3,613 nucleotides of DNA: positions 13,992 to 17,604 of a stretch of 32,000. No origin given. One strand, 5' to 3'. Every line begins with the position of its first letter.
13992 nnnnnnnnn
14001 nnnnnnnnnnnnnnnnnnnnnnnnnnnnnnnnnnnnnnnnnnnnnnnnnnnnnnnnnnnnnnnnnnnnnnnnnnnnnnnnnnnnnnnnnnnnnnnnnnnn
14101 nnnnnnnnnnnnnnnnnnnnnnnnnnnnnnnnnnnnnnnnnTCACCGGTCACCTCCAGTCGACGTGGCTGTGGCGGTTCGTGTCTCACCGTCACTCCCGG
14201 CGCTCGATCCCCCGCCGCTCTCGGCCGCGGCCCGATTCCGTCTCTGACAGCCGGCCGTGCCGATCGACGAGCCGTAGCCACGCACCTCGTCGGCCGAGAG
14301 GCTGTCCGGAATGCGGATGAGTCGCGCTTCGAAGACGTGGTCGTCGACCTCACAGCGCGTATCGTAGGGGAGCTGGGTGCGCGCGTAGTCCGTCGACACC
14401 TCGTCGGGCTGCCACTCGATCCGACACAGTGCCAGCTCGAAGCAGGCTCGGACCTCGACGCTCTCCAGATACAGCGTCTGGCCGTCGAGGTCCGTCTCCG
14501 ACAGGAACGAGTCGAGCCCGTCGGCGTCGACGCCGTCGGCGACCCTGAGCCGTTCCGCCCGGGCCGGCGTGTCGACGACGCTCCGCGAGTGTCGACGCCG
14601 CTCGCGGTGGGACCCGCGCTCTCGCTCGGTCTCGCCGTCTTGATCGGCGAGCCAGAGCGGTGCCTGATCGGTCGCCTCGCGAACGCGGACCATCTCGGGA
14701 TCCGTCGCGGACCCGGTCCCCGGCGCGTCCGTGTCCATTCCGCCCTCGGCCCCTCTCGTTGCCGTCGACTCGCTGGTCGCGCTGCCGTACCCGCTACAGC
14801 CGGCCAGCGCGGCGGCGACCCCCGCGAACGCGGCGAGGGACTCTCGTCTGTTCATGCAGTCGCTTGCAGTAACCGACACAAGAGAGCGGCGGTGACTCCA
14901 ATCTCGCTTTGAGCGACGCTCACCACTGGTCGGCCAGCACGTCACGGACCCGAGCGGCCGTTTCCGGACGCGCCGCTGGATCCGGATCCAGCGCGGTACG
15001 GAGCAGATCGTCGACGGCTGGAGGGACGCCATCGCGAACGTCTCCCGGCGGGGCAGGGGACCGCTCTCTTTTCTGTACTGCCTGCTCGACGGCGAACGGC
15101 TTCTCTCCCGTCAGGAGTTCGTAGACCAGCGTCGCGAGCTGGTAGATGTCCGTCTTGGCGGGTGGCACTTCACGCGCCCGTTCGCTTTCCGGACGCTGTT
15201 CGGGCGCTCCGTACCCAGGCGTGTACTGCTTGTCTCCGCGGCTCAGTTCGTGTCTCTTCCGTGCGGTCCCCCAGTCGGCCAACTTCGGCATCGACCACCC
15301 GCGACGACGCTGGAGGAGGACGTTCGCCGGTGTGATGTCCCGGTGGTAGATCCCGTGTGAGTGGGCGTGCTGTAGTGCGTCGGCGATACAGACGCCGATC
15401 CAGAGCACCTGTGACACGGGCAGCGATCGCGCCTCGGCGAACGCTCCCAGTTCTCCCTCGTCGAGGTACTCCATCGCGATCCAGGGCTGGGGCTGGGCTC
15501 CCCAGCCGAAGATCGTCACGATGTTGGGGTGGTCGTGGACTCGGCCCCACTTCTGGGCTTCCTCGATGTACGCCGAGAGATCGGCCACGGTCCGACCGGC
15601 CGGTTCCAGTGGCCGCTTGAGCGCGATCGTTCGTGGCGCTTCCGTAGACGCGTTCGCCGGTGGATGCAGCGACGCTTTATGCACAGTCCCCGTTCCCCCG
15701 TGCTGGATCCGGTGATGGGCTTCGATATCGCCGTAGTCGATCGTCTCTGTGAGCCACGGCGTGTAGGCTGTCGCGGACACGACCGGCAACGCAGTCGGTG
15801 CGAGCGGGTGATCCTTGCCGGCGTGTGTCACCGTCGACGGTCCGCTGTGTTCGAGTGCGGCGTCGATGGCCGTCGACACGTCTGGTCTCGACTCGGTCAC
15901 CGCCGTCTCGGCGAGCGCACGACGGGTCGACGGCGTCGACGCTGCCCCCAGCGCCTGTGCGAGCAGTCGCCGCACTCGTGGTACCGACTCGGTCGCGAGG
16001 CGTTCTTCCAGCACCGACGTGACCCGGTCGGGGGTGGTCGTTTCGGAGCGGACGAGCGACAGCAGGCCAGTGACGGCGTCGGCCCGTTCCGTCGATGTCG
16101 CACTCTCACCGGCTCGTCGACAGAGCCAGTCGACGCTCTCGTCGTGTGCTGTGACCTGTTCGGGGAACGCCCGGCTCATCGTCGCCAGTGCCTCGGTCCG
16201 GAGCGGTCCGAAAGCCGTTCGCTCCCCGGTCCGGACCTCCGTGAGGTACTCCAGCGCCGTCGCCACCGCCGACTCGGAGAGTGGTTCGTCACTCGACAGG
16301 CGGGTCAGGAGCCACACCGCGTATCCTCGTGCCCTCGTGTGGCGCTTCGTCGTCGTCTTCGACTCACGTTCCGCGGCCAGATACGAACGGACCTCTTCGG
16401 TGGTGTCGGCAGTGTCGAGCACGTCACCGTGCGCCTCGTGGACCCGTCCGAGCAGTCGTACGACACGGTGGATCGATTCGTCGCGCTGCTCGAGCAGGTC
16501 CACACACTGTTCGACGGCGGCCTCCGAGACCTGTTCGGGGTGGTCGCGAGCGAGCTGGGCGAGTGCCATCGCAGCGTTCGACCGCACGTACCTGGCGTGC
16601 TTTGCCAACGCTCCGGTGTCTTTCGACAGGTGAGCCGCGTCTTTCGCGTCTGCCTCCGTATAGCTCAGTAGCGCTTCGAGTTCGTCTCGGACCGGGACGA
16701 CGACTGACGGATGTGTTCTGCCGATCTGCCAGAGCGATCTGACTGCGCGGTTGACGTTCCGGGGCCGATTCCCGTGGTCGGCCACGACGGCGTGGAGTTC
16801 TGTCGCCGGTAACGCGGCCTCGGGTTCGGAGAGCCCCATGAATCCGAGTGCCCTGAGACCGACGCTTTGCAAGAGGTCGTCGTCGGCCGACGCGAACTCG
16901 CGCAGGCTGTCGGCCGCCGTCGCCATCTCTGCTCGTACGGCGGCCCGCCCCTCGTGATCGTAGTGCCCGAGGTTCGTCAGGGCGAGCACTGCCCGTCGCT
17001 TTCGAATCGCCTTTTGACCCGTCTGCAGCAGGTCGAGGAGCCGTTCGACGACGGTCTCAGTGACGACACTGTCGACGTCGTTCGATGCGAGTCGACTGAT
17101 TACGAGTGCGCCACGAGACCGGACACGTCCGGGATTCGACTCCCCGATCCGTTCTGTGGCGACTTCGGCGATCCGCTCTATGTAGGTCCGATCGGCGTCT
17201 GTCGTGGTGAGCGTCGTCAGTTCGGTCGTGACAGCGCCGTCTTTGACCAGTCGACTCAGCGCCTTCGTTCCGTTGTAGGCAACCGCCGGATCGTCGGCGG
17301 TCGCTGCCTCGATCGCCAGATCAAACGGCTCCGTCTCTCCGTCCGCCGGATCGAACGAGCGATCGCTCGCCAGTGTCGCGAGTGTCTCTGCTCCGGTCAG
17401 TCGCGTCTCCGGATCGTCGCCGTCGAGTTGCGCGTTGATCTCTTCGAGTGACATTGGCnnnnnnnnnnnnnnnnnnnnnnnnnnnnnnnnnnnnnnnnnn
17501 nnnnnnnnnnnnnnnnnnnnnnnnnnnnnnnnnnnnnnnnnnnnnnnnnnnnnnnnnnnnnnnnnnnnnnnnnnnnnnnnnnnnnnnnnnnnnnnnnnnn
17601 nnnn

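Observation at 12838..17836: Candidate undescribed module: retropepsin-like protease, HEAT-repeat kinase and two Tat lipoproteins in one gene string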

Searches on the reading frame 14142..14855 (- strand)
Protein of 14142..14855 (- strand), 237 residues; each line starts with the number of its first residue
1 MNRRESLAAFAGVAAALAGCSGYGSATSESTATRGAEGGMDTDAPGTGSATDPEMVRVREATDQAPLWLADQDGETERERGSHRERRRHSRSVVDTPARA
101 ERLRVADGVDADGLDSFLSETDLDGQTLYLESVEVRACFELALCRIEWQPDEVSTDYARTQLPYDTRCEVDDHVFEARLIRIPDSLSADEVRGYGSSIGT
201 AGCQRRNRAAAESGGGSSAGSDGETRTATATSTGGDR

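Call 3: search_protein_families(library=pfam, proteins=[window:14142-14855:-], max_evalue=0.01)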
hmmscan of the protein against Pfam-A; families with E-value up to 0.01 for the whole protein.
window:14142-14855:- (237 aa): 0 families

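Call 6: search_protein_families(library=ncbifam, proteins=[window:14142-14855:-], max_evalue=0.01)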
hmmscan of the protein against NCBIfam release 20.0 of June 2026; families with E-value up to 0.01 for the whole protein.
window:14142-14855:- (237 aa): 0 families

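Call 10: search_dna_similar(query=window:14142-14855:-, collection=plasmids, mode=protein, max_rows=40, max_evalue=0.001)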
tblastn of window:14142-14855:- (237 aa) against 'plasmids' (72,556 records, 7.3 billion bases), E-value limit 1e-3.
Records with a match: 25; places in all: 26; records where one place covers at least 80% of the query: 2.
Best place of each record, by identity: >=99% 1; 80-90% 1; <60% 23.
By first word of the organism name: Halorussus 7; Haloferax 7; Haloarcula 6; Halomicrobium 2; Halolamina 1; Halarchaeum 1; Haloprofundus 1.
By predicted mobility (MOB-suite, as given by PLSDB): non-mobilizable 25.
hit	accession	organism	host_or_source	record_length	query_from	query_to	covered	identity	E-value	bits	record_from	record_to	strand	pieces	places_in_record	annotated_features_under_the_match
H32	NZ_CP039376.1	Halomicrobium mukohataei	-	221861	1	237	100%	100.0%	1e-116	373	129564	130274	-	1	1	hypothetical protein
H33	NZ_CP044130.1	Halomicrobium sp. LC1Hm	-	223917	1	237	100%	85.2%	2e-97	317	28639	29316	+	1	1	hypothetical protein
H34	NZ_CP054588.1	Halolamina sp. CBA1230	solar salt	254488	33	203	72%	50.3%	1e-41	157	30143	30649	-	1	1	hypothetical protein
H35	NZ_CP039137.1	Haloarcula marismortui ATCC 43049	Cell culture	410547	20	206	79%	41.2%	8e-33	132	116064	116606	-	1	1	hypothetical protein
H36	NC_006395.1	Haloarcula marismortui ATCC 43049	-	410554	20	206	79%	41.2%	8e-33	132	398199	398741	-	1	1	hypothetical protein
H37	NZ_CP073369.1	Haloarcula sinaiiensis ATCC 33800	cell culture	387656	20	206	79%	40.6%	5e-32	130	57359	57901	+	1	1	hypothetical protein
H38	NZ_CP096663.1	Halorussus limi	cell culture,saline soil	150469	20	191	73%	41.9%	7e-33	132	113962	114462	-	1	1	hypothetical protein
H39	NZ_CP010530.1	Haloarcula sp. CBA1115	monoisolate,Solar salt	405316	20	190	72%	38.6%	1e-28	120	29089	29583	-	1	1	hypothetical protein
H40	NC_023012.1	Haloarcula hispanica N601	-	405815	20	190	72%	38.0%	2e-28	120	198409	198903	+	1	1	hypothetical protein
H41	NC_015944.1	Haloarcula hispanica ATCC 33960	-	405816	20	190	72%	38.0%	2e-28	120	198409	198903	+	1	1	hypothetical protein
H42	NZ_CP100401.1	Halorussus aquaticus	cell culture,saline soil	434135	52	204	65%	38.7%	6e-20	95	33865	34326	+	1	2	hypothetical protein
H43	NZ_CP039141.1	Haloferax mediterranei ATCC 33500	Cell culture,Spain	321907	20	205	78%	29.5%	3e-10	67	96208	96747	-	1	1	hypothetical protein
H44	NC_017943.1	Haloferax mediterranei ATCC 33500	-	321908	20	205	78%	29.5%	3e-10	67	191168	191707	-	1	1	hypothetical protein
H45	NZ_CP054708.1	Halarchaeum sp. CBA1220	solar salt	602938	52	206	65%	34.8%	1e-15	83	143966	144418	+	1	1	hypothetical protein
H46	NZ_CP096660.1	Halorussus limi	cell culture,saline soil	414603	43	203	68%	31.4%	6e-13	75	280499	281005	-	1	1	hypothetical protein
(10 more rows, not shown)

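Call 17: search_protein_families(library=padloc, proteins=[window:14142-14855:-], max_evalue=0.01)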
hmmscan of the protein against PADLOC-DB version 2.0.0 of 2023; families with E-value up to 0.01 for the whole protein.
window:14142-14855:- (237 aa): 0 families

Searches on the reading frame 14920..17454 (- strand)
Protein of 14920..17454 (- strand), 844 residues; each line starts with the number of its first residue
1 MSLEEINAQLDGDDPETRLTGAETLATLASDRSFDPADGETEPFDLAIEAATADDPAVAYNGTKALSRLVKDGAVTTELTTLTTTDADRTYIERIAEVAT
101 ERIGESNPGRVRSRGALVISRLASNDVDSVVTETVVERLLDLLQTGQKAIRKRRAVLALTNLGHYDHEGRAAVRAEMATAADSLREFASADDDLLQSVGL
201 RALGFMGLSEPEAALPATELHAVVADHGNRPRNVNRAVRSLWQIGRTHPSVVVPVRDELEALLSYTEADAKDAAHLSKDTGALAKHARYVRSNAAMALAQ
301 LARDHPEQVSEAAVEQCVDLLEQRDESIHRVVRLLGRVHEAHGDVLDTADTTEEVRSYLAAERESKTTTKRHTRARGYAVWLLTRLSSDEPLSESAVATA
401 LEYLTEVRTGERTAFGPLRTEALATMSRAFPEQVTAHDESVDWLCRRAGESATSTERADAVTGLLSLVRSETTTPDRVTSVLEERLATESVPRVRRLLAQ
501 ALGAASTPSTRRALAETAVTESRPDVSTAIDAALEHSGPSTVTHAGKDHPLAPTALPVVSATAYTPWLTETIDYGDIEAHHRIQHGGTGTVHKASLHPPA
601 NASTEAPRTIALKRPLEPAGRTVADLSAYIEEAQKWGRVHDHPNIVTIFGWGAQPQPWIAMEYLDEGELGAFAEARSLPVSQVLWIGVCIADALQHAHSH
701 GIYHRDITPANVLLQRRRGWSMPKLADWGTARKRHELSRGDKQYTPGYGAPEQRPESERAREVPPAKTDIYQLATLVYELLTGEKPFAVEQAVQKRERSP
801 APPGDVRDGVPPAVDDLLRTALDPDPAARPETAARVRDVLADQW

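Call 3: search_protein_families(library=pfam, proteins=[window:14920-17454:-], max_evalue=0.01)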
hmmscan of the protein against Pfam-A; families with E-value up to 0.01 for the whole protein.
window:14920-17454:- (844 aa): 6 families
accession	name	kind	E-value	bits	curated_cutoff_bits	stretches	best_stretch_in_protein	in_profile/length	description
PF00069.31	Pkinase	-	1.9e-26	93.5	31.7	1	607-832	24-254/263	Protein kinase domain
PF07714.23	PK_Tyr_Ser-Thr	-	1.5e-22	80.6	23.1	1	578-833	2-252/258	Protein tyrosine and serine/threonine kinase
PF13646.12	HEAT_2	-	3.2e-06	27.8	27.7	0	8-96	6-84/88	HEAT repeats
PF01602.26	Adaptin_N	-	6.1e-06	25.5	37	0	285-328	125-167/524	Adaptin N terminal region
PF12717.13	Cnd1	-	0.00048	20.7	26.4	0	286-333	33-79/162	non-SMC mitotic condensation complex subunit 1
PF02985.28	HEAT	-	0.00052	20.5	23.5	0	290-303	16-29/31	HEAT repeat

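Call 6: search_protein_families(library=ncbifam, proteins=[window:14920-17454:-], max_evalue=0.01)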
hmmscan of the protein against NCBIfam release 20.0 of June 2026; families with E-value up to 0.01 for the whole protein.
window:14920-17454:- (844 aa): 10 families
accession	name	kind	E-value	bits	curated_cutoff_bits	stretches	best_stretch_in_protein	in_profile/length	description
NF033483.0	PknB_PASTA_kin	equivalog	1.5e-33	116.7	450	1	582-838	14-263/563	Stk1 family PASTA domain-containing Ser/Thr kinase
NF047741.1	antiphage_MADS6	equivalog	3.4e-30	105.1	460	2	690-841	308-458/612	methylation-associated defense system protein kinase MAD6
NF052427.1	StpK7MSMEG_1200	equivalog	2.9e-19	69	900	1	572-836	4-261/601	serine/threonine protein kinase StpK7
TIGR03903.1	TOMM_kin_cyc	equivalog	4.8e-12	44.6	705.75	1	641-837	36-241/1267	TOMM system kinase/cyclase fusion protein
NF053615.1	SerThrKinAfsKStmc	equivalog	1.3e-10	40.6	1300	1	657-794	87-220/809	protein serine/threonine kinase AfsK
NF009651.0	PRK13184.1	equivalog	4e-08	31.7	839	1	680-837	112-284/932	serine/threonine-protein kinase PknD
NF038151.1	lanthi_synth_III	equivalog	1.1e-05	24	575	1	682-783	337-425/833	class III lanthionine synthetase LanKC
NF045662.1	DVU0298_fam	equivalog_domain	0.0016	18.1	75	0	289-392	123-178/213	DVU0298 family protein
TIGR03724.2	arch_bud32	equivalog_domain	0.0021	17.6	125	0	658-718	69-122/193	KEOPS complex kinase/ATPase Bud32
NF043056.1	T4SS_LegK1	equivalog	0.0045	15.6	550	1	675-779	182-282/516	Dot/Icm T4SS effector kinase LegK1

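Call 17: search_protein_families(library=padloc, proteins=[window:14920-17454:-], max_evalue=0.01)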
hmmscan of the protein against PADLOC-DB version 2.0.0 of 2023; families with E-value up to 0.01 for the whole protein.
window:14920-17454:- (844 aa): 33 families (the best 25 are shown)
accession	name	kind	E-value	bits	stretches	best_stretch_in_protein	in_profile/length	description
PDLC04042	PD-T4-6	-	9.5e-40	135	1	579-841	13-270/292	-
PDLC04053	PD-T4-6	-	2.6e-38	130.3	1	575-839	9-267/311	-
PDLC04138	mad6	-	2.6e-36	123.7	1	575-837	51-307/659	mads_6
PDLC04054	PD-T4-6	-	5.2e-34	116.2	1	581-836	16-266/347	-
PDLC04061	PD-T4-6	-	8e-32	109.4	1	581-841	22-281/510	-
PDLC04060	PD-T4-6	-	1.2e-28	98.3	1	581-841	14-267/486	-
PDLC04041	PD-T4-6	-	4.7e-26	90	1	571-835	24-285/443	-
PDLC04043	PD-T4-6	-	6.2e-25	86.1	1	578-835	18-269/452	-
PDLC04039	PD-T4-6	-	6.5e-25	86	1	629-842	61-278/458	-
PDLC04052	PD-T4-6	-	8.1e-25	86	1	632-839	59-272/496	-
PDLC03920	MkoA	-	1.6e-22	77.7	1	631-841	57-275/1112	-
PDLC04040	PD-T4-6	-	3e-22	77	1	630-839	42-261/547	-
PDLC04064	PD-T4-6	-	3.7e-22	76.8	1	608-838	46-275/369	-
PDLC04047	PD-T4-6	-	6.7e-22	76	1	578-794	13-219/327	-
PDLC04050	PD-T4-6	-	8.6e-22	75.7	1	608-835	89-318/480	-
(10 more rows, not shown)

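Call 90: predict_structure(alignment_id=A6)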
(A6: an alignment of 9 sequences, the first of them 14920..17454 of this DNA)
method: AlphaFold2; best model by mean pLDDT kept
length: 844 residues; sequences in the alignment: 9
mean_pLDDT: 83.3   pTM: 0.60
mean pLDDT of the five models: 83.3, 82.2, 82.2, 78.8, 78.7
residues with pLDDT >= 90: 373; 70-90: 326; 50-70: 111; < 50: 34
segments of 3 or more residues with pLDDT < 50: 533-557, 739-742
pLDDT, mean of each block of 10 residues (from residue 1): 89 91 92 72 92 94 94 82 79 92 92 95 85 92 89 94 86 93 93 93 94 93 93 96 92 96 95 89 92 96 94 95 88 95 92 92 74 89 84 85 91 90 93 92 94 93 92 77 89 89 81 73 53 43 35 45 64 82 66 83 74 70 63 79 82 76 85 82 89 89 83 76 73 51 64 64 80 93 79 61 86 91 87 88 81
secondary structure, 60 per line:
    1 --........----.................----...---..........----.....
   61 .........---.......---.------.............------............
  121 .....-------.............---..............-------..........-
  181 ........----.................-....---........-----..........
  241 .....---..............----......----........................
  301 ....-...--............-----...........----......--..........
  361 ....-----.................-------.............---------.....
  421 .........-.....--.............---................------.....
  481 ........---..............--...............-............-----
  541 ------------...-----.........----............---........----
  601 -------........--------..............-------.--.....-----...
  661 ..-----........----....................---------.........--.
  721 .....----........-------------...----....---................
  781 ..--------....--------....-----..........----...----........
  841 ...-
elements in order (helices of 4 or more, strands of 3 or more residues): H3-10 H15-31 H42-51 H56-69 H73-79 H91-102 H109-125 H133-145 H149-162 H170-179 H181-188 H193-209 H211-214 H218-225 H231-245 H249-262 H267-272 H277-304 H311-322 H328-338 H343-348 H351-364 H370-386 H394-406 H416-429 H431-435 H438-450 H454-469 H476-488 H492-505 H508-522 H524-535 H561-569 E577-585 E589-596 E608-615 H624-637 E648-652 E658-662 H669-675 H680-699 E712-717 E720-725 H730-737 H758-761 H765-782 H791-794 H803-806 H812-821 H833-843

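Call 93: fold_search(model_id=the predicted structure, library=pdb)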
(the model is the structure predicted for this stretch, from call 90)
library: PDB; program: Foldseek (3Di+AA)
matches with E <= 10: 1984; with E <= 0.001: 1802
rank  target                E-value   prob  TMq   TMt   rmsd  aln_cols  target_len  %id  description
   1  6b2p                  5.5e-11  1.00  0.26  0.82   3.2       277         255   28  Dual Inhibition of the Essential Protein Kinases A and B in Mycobacterium tuberculosis (released 2018-02-14)
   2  5u94                  6.2e-11  1.00  0.27  0.82   2.8       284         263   27  Crystal structure of the Mycobacterium tuberculosis PASTA kinase PknB in complex with the potential theraputic kinase in (released 2017-12-20)
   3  6i2p_A                6.2e-11  1.00  0.25  0.73   4.7       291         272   25  Crystal structure of the Mycobacterium tuberculosis PknB kinase domain (L33E mutant) in complex with its substrate Gar (released 2019-05-22)
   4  2fum_D                8.2e-11  1.00  0.26  0.80   4.3       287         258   27  Catalytic domain of protein kinase PknB from Mycobacterium tuberculosis in complex with mitoxantrone (released 2006-08-01)
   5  6i2p_B                8.2e-11  1.00  0.26  0.75   5.1       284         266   27  Crystal structure of the Mycobacterium tuberculosis PknB kinase domain (L33E mutant) in complex with its substrate Gar (released 2019-05-22)
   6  2fum_C                8.5e-11  1.00  0.26  0.79   4.2       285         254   26  Catalytic domain of protein kinase PknB from Mycobacterium tuberculosis in complex with mitoxantrone (released 2006-08-01)
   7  1o6y                  9.3e-11  1.00  0.27  0.83   4.1       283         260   28  Catalytic domain of PknB kinase from Mycobacterium tuberculosis (released 2003-01-30)
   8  2fum_A                9.3e-11  1.00  0.26  0.79   4.6       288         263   28  Catalytic domain of protein kinase PknB from Mycobacterium tuberculosis in complex with mitoxantrone (released 2006-08-01)
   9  2fum_B                9.6e-11  1.00  0.27  0.82   3.8       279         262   28  Catalytic domain of protein kinase PknB from Mycobacterium tuberculosis in complex with mitoxantrone (released 2006-08-01)
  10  3ori_A                1.1e-10  1.00  0.26  0.78   3.9       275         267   28  Mycobacterium tuberculosis PknB kinase domain L33D mutant (crystal form 1) (released 2010-12-15)
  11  3oro                  1.1e-10  1.00  0.26  0.74   4.3       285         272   28  Mycobacterium tuberculosis PknB kinase domain L33D mutant (crystal form 4) (released 2010-12-15)
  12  5uhn_B                1.4e-10  1.00  0.27  0.79   3.8       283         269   20  Crystal Structure of the Tyrosine Kinase Domain of FGF Receptor 2 harboring a N549H/E565A Double Gain-of-Function Muta (released 2017-02-22)
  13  4j95_D                1.6e-10  1.00  0.27  0.77   3.2       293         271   20  Crystal Structure of FGF Receptor 2 (FGFR2) Kinase Domain Harboring the Pathogenic K659N Mutation Responsible for an U (released 2013-08-07)
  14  7dhl                  1.9e-10  1.00  0.27  0.74   4.9       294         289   21  Crystal structure of FGFR3 in complex with pyrimidine derivative (released 2021-02-03)
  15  3f69_B                2.1e-10  1.00  0.25  0.70   5.7       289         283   28  Crystal structure of the Mycobacterium tuberculosis PknB mutant kinase domain in complex with KT5720 (released 2008-12-02)
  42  4rv1_C                4.8e-10  1.00  0.29  0.54  11.6       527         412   17  Crystal Structure of Engineered Protein. Northeast Structural Genomics Consortium (NESG) Target OR497. (released 2014-12-10)
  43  4rv1_A                4.8e-10  1.00  0.28  0.53  11.7       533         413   17  Crystal Structure of Engineered Protein. Northeast Structural Genomics Consortium (NESG) Target OR497. (released 2014-12-10)
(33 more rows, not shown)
